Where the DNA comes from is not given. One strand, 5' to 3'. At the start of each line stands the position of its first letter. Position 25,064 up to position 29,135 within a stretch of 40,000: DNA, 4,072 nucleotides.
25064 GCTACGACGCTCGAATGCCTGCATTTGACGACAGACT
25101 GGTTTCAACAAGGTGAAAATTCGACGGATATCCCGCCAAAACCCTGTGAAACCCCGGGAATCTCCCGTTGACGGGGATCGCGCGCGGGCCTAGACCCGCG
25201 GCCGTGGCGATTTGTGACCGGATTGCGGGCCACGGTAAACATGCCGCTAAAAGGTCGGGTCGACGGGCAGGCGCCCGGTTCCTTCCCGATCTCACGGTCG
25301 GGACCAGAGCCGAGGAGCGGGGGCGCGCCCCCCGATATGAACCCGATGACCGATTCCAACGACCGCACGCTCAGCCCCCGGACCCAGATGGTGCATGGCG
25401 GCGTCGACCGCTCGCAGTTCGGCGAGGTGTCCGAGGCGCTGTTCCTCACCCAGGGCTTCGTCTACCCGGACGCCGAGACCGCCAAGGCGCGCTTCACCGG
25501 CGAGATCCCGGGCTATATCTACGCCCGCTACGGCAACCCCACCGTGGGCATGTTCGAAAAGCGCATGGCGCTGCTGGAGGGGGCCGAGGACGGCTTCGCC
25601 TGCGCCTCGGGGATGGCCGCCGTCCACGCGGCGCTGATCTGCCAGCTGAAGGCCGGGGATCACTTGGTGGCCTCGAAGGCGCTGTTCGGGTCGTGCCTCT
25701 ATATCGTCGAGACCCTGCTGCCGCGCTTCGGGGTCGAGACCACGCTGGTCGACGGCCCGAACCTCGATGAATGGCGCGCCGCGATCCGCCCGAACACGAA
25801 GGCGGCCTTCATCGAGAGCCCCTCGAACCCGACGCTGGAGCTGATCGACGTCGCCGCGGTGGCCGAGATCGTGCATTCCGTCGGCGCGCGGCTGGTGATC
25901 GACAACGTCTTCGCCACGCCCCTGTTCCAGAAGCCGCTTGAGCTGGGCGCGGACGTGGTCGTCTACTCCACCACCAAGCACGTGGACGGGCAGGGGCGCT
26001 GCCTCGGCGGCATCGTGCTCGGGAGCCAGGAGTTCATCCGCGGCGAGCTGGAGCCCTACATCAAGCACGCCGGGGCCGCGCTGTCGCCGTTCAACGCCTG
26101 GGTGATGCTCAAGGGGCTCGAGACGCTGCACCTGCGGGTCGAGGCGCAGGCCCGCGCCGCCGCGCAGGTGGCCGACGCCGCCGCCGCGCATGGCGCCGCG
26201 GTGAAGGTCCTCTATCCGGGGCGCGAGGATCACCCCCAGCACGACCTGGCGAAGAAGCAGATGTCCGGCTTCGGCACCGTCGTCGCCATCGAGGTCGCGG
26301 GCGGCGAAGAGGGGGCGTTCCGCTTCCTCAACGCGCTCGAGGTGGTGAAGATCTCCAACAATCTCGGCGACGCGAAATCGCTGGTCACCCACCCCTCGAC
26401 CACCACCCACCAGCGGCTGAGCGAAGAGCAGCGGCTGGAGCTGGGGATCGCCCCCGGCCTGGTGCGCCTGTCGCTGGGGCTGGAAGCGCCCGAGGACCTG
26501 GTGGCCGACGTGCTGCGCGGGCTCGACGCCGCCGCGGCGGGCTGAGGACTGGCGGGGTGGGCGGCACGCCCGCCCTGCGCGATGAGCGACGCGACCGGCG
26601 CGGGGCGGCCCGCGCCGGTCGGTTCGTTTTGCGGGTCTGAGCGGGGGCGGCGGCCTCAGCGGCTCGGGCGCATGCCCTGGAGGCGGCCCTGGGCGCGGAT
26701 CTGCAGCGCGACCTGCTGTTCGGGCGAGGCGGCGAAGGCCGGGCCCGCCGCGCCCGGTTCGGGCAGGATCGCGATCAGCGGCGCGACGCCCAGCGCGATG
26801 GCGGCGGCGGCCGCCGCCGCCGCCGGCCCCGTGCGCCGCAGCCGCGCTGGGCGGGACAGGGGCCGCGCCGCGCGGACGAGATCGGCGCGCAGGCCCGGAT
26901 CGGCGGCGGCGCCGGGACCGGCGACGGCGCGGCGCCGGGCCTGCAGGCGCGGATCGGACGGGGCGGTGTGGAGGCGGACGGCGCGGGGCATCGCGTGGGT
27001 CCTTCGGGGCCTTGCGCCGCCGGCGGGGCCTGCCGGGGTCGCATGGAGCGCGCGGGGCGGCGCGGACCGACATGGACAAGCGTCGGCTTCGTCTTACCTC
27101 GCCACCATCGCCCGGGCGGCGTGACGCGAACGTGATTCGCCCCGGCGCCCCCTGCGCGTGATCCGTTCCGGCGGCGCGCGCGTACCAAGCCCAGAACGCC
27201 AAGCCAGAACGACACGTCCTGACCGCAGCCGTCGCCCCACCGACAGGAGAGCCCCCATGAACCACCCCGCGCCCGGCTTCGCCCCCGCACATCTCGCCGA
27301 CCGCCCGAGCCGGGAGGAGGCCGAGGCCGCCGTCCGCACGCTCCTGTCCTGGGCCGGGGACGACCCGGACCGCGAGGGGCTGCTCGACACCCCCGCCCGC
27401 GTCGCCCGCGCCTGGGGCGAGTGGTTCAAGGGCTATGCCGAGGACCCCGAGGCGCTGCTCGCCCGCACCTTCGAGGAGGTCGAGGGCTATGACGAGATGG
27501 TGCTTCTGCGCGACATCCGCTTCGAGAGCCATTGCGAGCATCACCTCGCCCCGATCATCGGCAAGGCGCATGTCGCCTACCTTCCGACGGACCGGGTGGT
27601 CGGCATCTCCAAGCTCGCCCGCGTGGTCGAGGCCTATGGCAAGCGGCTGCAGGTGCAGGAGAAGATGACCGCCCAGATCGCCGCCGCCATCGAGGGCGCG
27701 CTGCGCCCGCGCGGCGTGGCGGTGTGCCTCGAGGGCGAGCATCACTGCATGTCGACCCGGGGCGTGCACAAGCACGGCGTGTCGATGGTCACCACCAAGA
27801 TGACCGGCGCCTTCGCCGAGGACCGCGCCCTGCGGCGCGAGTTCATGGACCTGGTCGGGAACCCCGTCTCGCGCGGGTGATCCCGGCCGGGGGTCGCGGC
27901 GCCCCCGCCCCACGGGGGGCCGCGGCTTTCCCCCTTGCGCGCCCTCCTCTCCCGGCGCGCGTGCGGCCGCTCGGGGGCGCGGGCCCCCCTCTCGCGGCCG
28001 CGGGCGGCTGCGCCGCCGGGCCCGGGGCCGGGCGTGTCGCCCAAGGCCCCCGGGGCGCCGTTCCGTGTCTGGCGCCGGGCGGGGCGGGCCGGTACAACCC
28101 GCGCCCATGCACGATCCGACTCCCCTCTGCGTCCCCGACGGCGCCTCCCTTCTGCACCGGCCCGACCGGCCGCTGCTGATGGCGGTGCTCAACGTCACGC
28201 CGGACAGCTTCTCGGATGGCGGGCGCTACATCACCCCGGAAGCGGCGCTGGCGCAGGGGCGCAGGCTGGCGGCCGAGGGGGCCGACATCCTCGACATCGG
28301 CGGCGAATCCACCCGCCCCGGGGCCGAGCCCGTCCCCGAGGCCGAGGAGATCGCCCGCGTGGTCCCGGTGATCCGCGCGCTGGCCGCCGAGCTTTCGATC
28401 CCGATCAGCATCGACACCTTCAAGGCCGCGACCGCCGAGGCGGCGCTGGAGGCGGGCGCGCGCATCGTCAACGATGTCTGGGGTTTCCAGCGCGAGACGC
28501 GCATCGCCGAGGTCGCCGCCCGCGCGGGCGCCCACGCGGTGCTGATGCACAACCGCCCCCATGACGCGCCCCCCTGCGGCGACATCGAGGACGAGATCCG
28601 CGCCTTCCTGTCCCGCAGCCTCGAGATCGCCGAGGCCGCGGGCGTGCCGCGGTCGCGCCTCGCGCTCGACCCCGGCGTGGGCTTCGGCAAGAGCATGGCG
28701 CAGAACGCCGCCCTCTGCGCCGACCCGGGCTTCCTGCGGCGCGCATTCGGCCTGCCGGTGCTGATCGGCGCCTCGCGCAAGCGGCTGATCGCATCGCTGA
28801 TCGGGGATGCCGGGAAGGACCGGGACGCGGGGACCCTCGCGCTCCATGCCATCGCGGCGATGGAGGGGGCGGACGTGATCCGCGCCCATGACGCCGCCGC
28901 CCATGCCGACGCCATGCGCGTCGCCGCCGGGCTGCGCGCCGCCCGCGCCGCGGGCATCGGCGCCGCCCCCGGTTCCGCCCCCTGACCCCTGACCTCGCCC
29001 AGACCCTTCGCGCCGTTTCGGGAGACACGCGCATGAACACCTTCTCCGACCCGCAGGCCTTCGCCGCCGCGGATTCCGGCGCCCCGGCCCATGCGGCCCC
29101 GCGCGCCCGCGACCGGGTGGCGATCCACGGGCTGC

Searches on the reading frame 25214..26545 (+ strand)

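Call 48: search_protein_families(library=pfam, proteins=[window:25214-26545:+], max_evalue=0.001)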
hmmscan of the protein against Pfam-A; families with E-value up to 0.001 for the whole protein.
window:25214-26545:+ (443 aa): 3 families
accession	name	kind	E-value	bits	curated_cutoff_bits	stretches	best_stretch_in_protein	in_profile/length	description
PF01053.26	Cys_Met_Meta_PP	-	1.9e-122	408.9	27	1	57-437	2-380/381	Cys/Met metabolism PLP-dependent enzyme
PF00266.25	Aminotran_5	-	7.1e-06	25.7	21.5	1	132-257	72-203/371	Aminotransferase class-V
PF00155.27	Aminotran_1_2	-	4e-05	23.4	19.7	1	104-261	36-225/361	Aminotransferase class I and II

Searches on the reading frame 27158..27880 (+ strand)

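Call 48: search_protein_families(library=pfam, proteins=[window:27158-27880:+], max_evalue=0.001)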
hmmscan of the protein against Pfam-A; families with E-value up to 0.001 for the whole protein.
window:27158-27880:+ (240 aa): 1 family
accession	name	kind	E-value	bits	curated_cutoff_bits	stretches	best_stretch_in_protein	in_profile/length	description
PF01227.27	GTP_cyclohydroI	-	1.7e-73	246.3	27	1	56-233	2-178/179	GTP cyclohydrolase I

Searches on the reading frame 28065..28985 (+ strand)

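Call 48: search_protein_families(library=pfam, proteins=[window:28065-28985:+], max_evalue=0.001)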
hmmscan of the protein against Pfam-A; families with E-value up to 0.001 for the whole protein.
window:28065-28985:+ (306 aa): 1 family
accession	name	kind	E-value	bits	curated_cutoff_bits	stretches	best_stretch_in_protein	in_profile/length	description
PF00809.28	Pterin_bind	-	1.8e-75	254.2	25.5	1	39-275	1-244/244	Pterin binding enzyme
